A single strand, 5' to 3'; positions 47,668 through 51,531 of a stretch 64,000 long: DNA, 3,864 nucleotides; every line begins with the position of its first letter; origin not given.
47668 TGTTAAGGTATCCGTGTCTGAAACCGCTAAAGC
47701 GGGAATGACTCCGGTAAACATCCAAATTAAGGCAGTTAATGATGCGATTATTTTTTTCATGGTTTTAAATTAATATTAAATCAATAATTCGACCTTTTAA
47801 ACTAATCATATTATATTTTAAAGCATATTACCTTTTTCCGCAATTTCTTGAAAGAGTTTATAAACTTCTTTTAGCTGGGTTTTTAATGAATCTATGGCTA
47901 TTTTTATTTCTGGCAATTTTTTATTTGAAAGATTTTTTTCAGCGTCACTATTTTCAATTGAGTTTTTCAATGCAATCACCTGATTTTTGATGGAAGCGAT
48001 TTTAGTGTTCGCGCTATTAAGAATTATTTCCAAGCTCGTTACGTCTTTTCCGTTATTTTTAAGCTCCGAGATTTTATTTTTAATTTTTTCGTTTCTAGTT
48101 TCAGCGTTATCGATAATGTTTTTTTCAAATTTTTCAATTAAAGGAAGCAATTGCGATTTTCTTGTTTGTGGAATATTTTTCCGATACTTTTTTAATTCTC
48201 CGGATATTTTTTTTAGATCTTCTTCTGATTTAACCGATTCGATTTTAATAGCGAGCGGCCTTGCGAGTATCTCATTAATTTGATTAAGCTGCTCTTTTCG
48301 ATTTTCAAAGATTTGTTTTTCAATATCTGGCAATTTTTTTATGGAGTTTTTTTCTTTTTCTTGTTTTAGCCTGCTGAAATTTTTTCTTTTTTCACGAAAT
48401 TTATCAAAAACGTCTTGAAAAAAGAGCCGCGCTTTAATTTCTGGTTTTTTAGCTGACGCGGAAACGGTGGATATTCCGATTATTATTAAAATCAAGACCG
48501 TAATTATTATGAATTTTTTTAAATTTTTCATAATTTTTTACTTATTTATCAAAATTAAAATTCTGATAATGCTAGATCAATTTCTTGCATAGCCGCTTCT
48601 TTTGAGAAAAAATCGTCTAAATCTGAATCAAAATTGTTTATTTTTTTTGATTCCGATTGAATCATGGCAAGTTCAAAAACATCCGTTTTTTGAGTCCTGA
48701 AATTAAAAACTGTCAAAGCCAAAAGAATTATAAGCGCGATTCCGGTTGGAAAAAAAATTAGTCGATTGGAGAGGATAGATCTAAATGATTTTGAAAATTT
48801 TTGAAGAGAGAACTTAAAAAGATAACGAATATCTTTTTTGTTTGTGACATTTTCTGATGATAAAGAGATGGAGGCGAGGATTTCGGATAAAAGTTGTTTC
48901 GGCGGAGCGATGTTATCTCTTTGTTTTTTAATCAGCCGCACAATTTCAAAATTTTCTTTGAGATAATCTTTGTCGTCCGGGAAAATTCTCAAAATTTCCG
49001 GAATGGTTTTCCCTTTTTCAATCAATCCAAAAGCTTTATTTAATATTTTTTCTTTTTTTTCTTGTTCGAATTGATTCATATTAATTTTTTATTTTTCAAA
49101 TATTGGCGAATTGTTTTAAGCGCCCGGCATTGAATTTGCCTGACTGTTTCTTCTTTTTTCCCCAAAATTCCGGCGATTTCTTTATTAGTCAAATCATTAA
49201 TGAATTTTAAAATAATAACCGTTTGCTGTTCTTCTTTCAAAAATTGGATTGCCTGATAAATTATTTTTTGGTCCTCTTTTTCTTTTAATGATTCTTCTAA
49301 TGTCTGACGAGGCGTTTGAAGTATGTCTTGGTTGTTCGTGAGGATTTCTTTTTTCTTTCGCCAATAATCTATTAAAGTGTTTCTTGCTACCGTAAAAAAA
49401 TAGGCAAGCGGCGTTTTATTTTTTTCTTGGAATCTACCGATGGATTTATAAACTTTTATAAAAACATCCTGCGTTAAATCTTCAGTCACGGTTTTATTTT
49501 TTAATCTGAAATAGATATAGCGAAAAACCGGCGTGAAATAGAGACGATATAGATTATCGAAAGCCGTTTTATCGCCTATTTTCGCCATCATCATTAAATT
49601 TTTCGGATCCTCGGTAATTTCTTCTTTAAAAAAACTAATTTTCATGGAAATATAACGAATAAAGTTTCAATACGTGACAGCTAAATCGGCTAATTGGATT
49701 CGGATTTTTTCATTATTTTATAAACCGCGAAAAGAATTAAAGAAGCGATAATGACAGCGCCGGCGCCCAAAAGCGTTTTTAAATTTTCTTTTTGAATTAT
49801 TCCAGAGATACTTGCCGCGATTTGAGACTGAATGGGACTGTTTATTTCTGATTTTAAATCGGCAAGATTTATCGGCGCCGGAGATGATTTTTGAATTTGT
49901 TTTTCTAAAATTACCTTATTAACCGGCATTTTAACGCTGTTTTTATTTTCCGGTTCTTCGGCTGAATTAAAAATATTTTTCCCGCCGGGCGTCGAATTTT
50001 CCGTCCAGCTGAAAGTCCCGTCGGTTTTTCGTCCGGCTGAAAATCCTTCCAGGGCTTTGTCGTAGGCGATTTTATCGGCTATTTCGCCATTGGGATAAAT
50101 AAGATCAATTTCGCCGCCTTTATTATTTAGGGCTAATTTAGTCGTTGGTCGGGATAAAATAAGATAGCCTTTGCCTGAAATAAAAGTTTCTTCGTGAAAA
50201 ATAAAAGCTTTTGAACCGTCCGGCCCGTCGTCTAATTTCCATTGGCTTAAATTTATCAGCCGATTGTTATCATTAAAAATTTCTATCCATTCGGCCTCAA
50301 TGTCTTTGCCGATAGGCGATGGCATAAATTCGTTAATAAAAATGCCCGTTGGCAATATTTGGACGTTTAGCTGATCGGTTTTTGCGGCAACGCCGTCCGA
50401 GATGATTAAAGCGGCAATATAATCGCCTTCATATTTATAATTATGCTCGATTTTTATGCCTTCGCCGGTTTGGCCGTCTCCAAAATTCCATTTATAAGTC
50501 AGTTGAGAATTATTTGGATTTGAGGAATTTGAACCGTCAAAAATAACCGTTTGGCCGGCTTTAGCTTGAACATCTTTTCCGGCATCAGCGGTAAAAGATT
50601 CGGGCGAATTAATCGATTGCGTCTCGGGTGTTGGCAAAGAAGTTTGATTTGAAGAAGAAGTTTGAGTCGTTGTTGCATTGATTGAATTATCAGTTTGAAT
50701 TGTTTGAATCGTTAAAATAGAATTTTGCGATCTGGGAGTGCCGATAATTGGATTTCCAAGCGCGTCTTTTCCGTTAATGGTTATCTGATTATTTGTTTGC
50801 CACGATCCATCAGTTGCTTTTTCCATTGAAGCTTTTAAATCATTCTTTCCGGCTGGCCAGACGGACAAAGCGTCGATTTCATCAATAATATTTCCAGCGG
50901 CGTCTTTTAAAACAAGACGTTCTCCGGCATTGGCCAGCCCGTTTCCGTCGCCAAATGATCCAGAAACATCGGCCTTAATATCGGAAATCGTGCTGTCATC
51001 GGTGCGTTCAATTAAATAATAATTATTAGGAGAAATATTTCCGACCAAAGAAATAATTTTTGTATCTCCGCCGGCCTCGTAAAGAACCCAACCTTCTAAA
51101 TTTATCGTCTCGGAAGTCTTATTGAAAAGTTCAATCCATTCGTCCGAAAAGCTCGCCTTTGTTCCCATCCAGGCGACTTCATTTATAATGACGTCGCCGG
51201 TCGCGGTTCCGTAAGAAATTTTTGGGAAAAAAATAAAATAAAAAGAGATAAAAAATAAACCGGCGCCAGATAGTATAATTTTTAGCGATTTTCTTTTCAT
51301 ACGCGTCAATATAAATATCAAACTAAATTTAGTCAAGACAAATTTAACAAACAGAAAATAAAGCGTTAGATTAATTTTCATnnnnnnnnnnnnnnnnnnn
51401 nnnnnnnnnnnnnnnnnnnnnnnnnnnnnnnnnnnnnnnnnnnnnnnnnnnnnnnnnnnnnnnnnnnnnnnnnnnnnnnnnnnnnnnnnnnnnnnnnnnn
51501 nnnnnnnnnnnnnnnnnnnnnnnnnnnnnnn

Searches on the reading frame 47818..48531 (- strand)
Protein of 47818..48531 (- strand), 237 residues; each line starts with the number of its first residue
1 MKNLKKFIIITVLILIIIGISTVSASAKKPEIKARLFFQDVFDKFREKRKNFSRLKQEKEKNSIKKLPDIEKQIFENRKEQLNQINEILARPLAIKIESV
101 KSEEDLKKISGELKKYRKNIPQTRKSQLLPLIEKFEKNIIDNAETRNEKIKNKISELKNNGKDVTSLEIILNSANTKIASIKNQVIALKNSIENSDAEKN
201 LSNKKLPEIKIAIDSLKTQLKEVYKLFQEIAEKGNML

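Call 6: search_protein_families(library=pfam, proteins=[window:47818-48531:-], max_evalue=0.01)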
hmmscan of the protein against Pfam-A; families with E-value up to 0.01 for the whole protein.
window:47818-48531:- (237 aa): 2 families
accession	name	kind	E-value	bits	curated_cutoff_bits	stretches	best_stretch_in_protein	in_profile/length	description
PF24568.1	CC_PcsB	-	0.0017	18.7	27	1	141-175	6-40/75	Peptidoglycan hydrolase PcsB, coiled-coil domain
PF12007.14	DUF3501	-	0.0038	17.7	25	1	44-167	12-125/187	Protein of unknown function (DUF3501)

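Call 83: search_protein_families(library=pfam, proteins=[window:47818-48531:-], max_evalue=10)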
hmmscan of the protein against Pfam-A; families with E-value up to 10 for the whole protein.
window:47818-48531:- (237 aa): 8 families
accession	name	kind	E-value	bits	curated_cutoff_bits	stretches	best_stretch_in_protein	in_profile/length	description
PF24568.1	CC_PcsB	-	0.0017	18.7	27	1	141-175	6-40/75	Peptidoglycan hydrolase PcsB, coiled-coil domain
PF12007.14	DUF3501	-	0.0038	17.7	25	1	44-167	12-125/187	Protein of unknown function (DUF3501)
PF16809.10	NleF_casp_inhib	-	0.068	13.7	24.1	1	74-126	5-57/145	NleF caspase inhibitor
PF11340.13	DUF3142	-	0.1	13.1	30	1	145-195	22-72/202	Protein of unknown function (DUF3142)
PF05377.16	FlaC_arch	-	0.28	12.1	27.8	2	139-167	15-43/55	Flagella accessory protein C (FlaC)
PF05531.17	NPV_P10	-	0.99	10.4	29.8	2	171-231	6-62/75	Nucleopolyhedrovirus P10 protein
PF15499.12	Peptidase_C98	-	1.8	8.6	27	1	5-96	8-95/272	Ubiquitin-specific peptidase-like, SUMO isopeptidase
PF12698.13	ABC2_membrane_3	-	7.1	6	31.6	0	5-209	1-144/347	ABC-2 family transporter protein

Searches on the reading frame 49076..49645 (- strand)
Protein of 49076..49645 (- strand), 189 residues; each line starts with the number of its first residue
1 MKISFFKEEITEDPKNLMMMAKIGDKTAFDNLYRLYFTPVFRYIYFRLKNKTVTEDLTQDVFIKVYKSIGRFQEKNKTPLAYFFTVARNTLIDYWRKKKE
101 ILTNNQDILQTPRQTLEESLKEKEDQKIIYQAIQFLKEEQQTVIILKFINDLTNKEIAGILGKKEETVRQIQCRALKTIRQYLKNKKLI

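Call 6: search_protein_families(library=pfam, proteins=[window:49076-49645:-], max_evalue=0.01)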
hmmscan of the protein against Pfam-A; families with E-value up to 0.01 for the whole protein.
window:49076-49645:- (189 aa): 4 families
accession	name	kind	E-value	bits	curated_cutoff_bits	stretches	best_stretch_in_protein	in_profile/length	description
PF04542.20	Sigma70_r2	-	1.3e-16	60.5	24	1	32-99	1-69/71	Sigma-70 region 2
PF04545.22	Sigma70_r4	-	2.2e-11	43.5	24.1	1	132-181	1-50/50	Sigma-70, region 4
PF08281.18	Sigma70_r4_2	-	3.7e-11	42.9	25.7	1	128-178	3-53/54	Sigma-70, region 4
PF07638.17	Sigma70_ECF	-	7.7e-06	26.4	21.1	1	17-184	7-180/185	ECF sigma factor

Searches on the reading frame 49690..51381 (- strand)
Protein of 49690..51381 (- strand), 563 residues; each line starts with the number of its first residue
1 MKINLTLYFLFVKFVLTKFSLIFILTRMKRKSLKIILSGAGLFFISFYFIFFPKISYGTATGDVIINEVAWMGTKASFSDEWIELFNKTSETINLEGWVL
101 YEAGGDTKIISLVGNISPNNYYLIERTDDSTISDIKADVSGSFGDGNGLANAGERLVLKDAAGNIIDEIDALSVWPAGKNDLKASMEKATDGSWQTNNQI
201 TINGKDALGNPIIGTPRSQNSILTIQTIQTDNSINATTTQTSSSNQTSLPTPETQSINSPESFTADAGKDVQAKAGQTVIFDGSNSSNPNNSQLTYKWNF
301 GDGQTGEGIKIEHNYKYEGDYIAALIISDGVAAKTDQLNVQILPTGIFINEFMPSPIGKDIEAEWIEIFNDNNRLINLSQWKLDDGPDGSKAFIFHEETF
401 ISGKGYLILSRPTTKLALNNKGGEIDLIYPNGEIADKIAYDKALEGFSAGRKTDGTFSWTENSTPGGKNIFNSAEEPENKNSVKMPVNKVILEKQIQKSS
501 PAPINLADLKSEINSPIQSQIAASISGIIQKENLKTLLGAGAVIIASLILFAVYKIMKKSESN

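Call 6: search_protein_families(library=pfam, proteins=[window:49690-51381:-], max_evalue=0.01)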
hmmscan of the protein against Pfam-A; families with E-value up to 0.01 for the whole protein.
window:49690-51381:- (563 aa): 4 families
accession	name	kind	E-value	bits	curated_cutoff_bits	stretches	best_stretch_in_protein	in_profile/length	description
PF00932.25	LTD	-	3.4e-28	98.6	34.3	2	59-170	3-106/109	Lamin Tail Domain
PF18911.6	PKD_4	-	5.9e-18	65.1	27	1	264-340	5-83/85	PKD domain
PF00801.26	PKD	-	1.6e-08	34.8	23.5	1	272-341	10-79/80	PKD domain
PF22352.2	K319L-like_PKD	-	0.0029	18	27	1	267-309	1-44/84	K319L-like, PKD domain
